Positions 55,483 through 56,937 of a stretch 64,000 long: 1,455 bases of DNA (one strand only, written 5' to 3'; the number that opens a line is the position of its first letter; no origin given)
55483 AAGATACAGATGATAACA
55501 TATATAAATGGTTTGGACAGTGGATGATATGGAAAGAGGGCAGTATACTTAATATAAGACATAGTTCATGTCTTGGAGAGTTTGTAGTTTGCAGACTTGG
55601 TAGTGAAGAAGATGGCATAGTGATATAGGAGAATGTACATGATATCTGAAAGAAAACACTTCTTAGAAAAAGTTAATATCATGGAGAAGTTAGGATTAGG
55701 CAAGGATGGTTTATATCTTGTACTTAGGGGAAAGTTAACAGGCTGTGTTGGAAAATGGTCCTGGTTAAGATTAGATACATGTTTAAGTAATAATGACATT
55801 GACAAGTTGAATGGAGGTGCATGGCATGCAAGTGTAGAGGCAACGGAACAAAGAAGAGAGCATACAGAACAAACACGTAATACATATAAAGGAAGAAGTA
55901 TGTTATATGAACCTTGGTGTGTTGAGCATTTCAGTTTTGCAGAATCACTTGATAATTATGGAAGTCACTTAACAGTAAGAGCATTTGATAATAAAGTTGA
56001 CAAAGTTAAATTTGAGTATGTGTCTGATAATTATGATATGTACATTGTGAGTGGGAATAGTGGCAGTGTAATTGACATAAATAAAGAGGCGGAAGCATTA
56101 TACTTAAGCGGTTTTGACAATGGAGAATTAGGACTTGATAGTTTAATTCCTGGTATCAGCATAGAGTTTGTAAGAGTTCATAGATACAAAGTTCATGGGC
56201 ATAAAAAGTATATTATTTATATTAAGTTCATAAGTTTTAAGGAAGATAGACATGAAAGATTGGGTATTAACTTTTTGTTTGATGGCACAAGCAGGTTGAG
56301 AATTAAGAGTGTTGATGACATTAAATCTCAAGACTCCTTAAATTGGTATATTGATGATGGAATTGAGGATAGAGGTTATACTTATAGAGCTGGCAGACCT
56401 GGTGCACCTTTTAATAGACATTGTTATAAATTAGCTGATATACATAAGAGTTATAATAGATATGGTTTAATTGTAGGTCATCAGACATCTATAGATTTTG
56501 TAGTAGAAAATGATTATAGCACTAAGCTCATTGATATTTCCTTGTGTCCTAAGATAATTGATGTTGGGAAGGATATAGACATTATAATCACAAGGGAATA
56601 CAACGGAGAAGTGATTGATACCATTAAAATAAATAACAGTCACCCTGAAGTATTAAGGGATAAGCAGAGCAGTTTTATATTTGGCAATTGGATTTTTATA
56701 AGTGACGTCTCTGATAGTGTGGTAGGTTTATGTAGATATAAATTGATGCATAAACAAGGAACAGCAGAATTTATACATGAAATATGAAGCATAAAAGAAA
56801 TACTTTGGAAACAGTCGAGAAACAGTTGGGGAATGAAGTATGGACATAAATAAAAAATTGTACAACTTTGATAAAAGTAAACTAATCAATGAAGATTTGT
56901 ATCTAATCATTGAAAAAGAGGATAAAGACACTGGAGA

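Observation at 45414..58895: Hot-spot of tandem paralog families with decaying copies (families D, E, F, G)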

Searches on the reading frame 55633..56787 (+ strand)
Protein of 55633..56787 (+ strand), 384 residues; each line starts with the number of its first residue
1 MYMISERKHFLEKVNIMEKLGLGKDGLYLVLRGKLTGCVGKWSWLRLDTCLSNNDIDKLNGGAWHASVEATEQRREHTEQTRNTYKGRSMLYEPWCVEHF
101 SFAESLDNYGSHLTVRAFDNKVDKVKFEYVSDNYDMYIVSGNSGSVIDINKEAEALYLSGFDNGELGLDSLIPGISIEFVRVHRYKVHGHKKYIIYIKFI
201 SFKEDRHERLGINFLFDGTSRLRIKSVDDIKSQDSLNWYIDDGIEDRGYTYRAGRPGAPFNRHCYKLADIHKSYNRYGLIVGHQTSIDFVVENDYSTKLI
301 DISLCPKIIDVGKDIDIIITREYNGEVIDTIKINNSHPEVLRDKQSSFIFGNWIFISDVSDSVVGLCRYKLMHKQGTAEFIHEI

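Call 6: search_protein_families(library=pfam, proteins=[window:55633-56787:+], max_evalue=0.1)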
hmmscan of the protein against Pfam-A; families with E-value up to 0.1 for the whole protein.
window:55633-56787:+ (384 aa): 0 families

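Call 7: search_protein_families(library=phrogs, proteins=[window:55633-56787:+], max_evalue=0.01)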
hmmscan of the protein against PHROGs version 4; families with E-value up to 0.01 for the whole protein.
window:55633-56787:+ (384 aa): 0 families

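Call 11: search_dna_similar(query=window:55633-56787:+, collection=phages, mode=protein, max_evalue=0.001)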
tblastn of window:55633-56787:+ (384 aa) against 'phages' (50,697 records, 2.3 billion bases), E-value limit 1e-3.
No match.

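Call 12: search_dna_similar(query=window:55633-56787:+, collection=plasmids, mode=protein, max_evalue=0.001)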
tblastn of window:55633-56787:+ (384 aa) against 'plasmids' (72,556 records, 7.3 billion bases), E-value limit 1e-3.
No match.

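Call 13: find_homologous_proteins(query=window:55633-56787:+, max_evalue=0.001)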
Query window:55633-56787:+ (384 aa): 6 proteins with E <= 0.001 among 2188 candidates.
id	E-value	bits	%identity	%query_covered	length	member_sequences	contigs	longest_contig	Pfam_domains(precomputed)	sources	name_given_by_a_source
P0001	1.7e-252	855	97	99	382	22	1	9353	-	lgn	-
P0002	2.1e-196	671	77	99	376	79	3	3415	-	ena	-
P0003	6.9e-194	662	81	93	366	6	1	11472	-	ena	-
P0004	1.1e-186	639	74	99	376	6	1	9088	-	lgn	-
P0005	1.2e-9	56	33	49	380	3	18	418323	-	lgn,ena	-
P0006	3.9e-6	44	29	49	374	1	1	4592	-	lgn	-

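Call 14: find_encoding_contigs(protein=P0005, flank=10000, max_places=4)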
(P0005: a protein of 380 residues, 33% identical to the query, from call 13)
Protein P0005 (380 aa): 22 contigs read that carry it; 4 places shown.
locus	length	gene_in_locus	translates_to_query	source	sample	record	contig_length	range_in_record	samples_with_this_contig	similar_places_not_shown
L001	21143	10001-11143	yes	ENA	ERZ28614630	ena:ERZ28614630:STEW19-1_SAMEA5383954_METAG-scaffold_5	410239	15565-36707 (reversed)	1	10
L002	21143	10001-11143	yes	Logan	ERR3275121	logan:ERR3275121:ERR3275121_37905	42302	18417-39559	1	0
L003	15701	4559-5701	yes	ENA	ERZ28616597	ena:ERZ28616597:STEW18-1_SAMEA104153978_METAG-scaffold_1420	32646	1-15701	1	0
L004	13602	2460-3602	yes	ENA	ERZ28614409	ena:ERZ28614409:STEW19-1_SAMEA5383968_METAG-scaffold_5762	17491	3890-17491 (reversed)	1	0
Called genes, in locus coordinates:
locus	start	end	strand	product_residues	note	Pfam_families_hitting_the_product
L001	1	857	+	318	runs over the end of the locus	PF07669:Eco57I (faint)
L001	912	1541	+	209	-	-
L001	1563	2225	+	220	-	-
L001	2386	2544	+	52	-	-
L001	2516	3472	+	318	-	-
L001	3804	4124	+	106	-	-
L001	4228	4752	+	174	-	-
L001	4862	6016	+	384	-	-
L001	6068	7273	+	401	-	-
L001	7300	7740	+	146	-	PF04193:PQ-loop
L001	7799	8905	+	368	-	-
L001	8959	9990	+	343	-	-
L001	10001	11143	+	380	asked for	-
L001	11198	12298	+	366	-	-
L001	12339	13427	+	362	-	-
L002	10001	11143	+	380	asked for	-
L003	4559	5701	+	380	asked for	-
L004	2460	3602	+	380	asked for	-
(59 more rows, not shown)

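Call 15: find_encoding_contigs(protein=P0003, flank=10000, max_places=3)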
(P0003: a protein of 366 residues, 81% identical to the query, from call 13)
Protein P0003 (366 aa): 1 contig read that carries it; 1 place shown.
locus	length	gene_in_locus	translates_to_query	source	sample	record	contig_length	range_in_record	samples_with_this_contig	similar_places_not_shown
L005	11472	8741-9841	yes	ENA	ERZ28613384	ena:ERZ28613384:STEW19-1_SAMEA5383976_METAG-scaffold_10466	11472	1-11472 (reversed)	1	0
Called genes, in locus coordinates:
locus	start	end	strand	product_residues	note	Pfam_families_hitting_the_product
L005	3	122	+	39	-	?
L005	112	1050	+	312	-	-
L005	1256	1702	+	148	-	-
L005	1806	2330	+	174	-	-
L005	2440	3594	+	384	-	-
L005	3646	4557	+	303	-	-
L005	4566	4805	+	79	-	-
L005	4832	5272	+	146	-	PF04193:PQ-loop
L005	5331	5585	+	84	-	-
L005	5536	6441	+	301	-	-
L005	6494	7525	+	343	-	-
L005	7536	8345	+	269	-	-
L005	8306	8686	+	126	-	-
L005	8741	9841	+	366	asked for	-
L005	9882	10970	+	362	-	-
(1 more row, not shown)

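Call 20: find_related_loci(query=window:55633-56787:+, collection=viral_contigs, flank=10000)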
Query window:55633-56787:+ (384 aa) in viral_contigs; peptide patterns used: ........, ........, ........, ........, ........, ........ (x = any residue, [..] = any of these).
8 stretches matched a pattern, but none encodes a relative of the query by tblastn (E <= 1e-3).

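Call 23: find_homologous_proteins(query=A1, max_evalue=0.01)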
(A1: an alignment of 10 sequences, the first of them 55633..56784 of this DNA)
Query A1 (10 sequences) (384 aa, profile of the alignment): 17 proteins with E <= 0.01 among 5493 candidates.
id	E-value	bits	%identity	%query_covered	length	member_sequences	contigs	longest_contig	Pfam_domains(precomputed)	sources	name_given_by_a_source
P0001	8.4e-127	441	97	99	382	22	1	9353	-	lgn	-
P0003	4.3e-120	419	81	93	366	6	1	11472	-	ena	-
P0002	9.2e-120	418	77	99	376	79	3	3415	-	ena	-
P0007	2.1e-114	401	22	70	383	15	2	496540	-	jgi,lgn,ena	-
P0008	1.5e-113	398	22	51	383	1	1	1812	-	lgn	-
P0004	3.5e-111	390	74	99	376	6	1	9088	-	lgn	-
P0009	9.2e-111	389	27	42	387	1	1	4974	-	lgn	-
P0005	3.4e-109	384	33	49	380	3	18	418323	-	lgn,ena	-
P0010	2.2e-107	378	24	50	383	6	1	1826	-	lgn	-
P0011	5.4e-106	373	25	42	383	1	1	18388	-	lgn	-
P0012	9.8e-104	366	25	42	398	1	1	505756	-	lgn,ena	-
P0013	2.0e-100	355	22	50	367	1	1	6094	-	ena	-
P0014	5.8e-99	350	25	42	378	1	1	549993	-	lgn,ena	-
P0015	5.3e-88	314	25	42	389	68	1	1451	-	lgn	-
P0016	1.4e-87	312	25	42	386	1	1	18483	-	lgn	-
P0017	7.2e-84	300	28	41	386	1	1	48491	-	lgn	-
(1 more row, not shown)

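Call 24: find_encoding_contigs(protein=P0014, flank=10000, max_places=2)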
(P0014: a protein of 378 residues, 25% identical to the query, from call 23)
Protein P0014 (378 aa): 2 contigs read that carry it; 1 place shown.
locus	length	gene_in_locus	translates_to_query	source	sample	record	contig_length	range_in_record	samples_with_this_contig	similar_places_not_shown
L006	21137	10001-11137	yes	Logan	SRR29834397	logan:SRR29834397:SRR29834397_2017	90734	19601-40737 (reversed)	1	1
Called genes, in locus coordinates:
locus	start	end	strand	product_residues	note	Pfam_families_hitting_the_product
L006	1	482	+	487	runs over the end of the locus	-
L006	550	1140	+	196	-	-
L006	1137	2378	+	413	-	-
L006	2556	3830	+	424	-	-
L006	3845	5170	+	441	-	-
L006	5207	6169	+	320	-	PF07669:Eco57I (faint)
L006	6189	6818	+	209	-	-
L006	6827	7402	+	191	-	-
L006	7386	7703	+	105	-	-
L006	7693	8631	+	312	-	-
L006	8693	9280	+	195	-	-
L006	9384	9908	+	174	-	-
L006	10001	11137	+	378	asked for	-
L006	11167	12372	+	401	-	-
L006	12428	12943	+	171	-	-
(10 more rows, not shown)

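Call 25: find_encoding_contigs(protein=P0007, flank=10000, max_places=3)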
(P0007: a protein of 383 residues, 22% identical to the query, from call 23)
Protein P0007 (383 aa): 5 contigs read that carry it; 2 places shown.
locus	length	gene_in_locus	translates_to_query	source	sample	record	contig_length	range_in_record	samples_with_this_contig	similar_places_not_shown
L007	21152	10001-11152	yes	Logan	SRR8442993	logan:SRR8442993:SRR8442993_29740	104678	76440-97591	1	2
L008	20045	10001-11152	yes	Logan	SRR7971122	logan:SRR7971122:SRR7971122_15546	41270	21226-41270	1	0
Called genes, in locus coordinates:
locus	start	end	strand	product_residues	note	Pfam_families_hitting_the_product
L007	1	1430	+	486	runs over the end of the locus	-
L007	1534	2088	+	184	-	-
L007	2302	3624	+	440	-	-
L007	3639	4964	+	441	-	-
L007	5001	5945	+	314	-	PF07669:Eco57I (faint)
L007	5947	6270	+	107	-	-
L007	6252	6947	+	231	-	-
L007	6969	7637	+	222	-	-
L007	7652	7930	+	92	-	-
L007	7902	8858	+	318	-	-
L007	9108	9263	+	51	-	-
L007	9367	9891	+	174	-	-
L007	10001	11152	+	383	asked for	-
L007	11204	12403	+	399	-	-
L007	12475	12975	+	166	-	-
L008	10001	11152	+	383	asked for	-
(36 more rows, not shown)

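Call 41: predict_structure(alignment_id=A2)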
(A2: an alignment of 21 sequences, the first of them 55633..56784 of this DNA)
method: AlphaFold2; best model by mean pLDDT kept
length: 384 residues; sequences in the alignment: 21
mean_pLDDT: 58.8   pTM: 0.64
mean pLDDT of the five models: 58.8, 54.3, 53.2, 52.5, 49.3
residues with pLDDT >= 90: 0; 70-90: 130; 50-70: 143; < 50: 111
segments of 3 or more residues with pLDDT < 50: 1-6, 202-206, 232-274, 293-296, 306-311, 344-348, 351-384
pLDDT, mean of each block of 10 residues (from residue 1): 40 67 82 78 78 57 69 73 58 61 56 74 78 83 79 77 64 70 61 75 50 68 58 40 29 29 28 50 54 51 51 69 76 65 51 39 30 31 27
secondary structure, 60 per line:
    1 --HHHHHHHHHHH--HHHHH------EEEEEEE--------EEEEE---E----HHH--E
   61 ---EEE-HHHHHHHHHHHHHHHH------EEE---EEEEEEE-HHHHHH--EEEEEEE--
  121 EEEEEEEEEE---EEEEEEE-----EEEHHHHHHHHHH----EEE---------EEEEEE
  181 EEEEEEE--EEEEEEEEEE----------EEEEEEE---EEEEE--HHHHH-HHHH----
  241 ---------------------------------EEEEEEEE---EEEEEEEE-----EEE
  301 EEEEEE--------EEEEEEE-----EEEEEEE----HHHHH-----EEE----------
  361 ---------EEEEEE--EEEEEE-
elements in order: H3-13 H16-20 E27-33 E42-46 E64-66 H68-83 E90-92 E96-102 H104-109 E112-118 E121-130 E134-140 E146-148 H149-158 E163-165 E175-187 E190-199 E210-216 E220-224 H227-231 H233-236 E274-281 E285-292 E298-306 E315-321 E327-333 H338-342 E348-350 E370-375 E378-383

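Call 43: search_protein_representatives(alignment_id=A2)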
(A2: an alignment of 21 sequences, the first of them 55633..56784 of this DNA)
Query: 21 sequences, 372 profile positions. Proteins with E-value up to 0.001 (for the whole library): 10; up to 1e-10: 8; up to 1e-30: 6. The best 10 are listed.
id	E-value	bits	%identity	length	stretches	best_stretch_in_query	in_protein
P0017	6.7e-141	486.2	-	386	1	1-372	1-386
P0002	3.3e-140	483.9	-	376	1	1-369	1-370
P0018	9.1e-102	357.4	-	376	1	1-360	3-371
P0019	3.2e-65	237.1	-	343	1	8-372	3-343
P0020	6.6e-61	222.9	-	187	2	271-369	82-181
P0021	9.4e-60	219.1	-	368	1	8-369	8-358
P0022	1.8e-16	76.7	-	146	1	240-351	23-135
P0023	5.7e-14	68.4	-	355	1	8-360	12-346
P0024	1.2e-05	41.0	-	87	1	8-61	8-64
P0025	2.9e-04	36.5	-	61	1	305-361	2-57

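Call 59: search_protein_families(library=padloc, proteins=[window:55633-56787:+], max_evalue=0.01)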
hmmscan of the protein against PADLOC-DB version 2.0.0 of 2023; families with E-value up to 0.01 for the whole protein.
window:55633-56787:+ (384 aa): 0 families

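Call 64: fold_search(model_id=the predicted structure, library=viral)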
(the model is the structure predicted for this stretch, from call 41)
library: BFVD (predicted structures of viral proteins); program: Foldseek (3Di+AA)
matches with E <= 10: 671; with E <= 0.001: 0
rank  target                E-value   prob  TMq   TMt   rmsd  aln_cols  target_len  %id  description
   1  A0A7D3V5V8            3.8e-03  0.16  0.11  0.12  21.3       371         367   10  Uncharacterized protein [Fadolivirus FV1/VV64]
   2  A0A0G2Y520            3.8e-03  0.14  0.11  0.09  19.5       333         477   10  PutativeBTB/POZ domain-containing protein [Acanthamoeba polyphaga mimivirus]
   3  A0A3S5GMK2            4.8e-03  0.12  0.10  0.06  31.1       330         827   12  (no name in the UniProt tables at hand)
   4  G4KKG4                2.0e-02  0.14  0.10  0.17  16.8       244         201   11  (no name in the UniProt tables at hand)
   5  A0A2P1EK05            2.1e-02  0.08  0.12  0.08  19.3       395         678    8  (no name in the UniProt tables at hand)
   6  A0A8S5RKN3            2.5e-02  0.13  0.15  0.11  20.5       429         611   10  Uncharacterized protein [virus sp. ct6GG30]
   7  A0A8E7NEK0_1          3.6e-02  0.05  0.08  0.03  32.8       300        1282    6  (no name in the UniProt tables at hand)
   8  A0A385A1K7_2          4.3e-02  0.04  0.08  0.05  21.5       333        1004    8  (no name in the UniProt tables at hand)
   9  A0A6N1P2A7            6.0e-02  0.21  0.13  0.12  17.0       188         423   12  Uncharacterized protein [Tupanvirus soda lake]
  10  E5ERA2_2              6.0e-02  0.04  0.10  0.06  23.9       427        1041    9  (no name in the UniProt tables at hand)
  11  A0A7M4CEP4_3          6.3e-02  0.07  0.14  0.06  21.8       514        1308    8  LamG-like jellyroll fold domain-containing protein [Pyramimonas orientalis virus 01B]
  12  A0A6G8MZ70            6.3e-02  0.06  0.09  0.13  18.0       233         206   10  Uncharacterized protein [Cedratvirus kamchatka]
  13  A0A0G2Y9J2            7.4e-02  0.05  0.11  0.10  17.1       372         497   10  BTB/POZ domain-containing protein [Acanthamoeba polyphaga mimivirus Kroon]
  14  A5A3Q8                8.3e-02  0.05  0.09  0.06  26.5       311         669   13  (no name in the UniProt tables at hand)
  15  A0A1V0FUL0            9.8e-02  0.02  0.08  0.05  23.7       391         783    5  Outer capsid protein VP4 [Rotavirus A]
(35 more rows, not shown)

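Call 66: find_encoding_contigs(protein=P0017, flank=10000, max_places=2)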
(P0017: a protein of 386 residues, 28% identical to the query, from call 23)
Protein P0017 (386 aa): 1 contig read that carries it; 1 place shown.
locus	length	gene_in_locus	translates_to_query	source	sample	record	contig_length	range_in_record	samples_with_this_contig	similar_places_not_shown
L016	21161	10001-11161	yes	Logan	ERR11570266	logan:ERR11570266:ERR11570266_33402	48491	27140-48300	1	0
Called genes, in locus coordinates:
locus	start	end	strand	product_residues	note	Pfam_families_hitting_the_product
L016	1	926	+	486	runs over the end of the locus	-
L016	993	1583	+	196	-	-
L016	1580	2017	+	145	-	-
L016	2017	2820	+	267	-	PF01943:Polysacc_synt (weak)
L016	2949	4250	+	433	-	-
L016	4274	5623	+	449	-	-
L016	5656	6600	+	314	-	PF07669:Eco57I (faint)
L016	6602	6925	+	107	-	-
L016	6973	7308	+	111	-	-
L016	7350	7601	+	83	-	-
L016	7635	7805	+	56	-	-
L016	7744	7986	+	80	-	-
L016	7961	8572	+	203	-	-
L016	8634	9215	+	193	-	-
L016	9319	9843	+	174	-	-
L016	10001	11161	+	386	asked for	-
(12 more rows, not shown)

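Call 67: find_encoding_contigs(protein=P0012, flank=10000, max_places=2)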
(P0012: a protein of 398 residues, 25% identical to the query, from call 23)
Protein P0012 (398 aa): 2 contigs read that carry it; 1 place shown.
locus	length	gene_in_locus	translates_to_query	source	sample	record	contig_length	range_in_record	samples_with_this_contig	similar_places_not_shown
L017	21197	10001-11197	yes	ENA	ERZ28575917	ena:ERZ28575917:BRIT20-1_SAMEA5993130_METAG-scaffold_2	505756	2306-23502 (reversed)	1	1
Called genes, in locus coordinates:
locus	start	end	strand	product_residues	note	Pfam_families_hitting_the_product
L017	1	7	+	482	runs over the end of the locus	-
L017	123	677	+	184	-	-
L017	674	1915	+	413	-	-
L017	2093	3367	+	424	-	-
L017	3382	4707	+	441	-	-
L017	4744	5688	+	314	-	PF07669:Eco57I (faint)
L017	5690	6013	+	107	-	-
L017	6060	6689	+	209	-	-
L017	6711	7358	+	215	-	-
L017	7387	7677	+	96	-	-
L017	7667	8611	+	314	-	-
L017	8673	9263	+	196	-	-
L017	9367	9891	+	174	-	-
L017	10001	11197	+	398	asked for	-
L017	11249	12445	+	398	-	-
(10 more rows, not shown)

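Call 79: search_solved_structures(query=A2, max_evalue=10)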
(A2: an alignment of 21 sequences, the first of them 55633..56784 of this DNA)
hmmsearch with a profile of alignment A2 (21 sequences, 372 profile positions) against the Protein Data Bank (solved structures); distinct sequences matched with E-value up to 10: 1.
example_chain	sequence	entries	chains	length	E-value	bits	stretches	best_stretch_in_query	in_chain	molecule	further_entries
1t0a_A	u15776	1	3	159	0.92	11.8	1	251-305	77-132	2C-methyl-D-erythritol 2,4-cyclodiphosphate synthase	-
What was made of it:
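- On Known anti-defence proteins: No homology (calls 6, 7, 59, 79).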
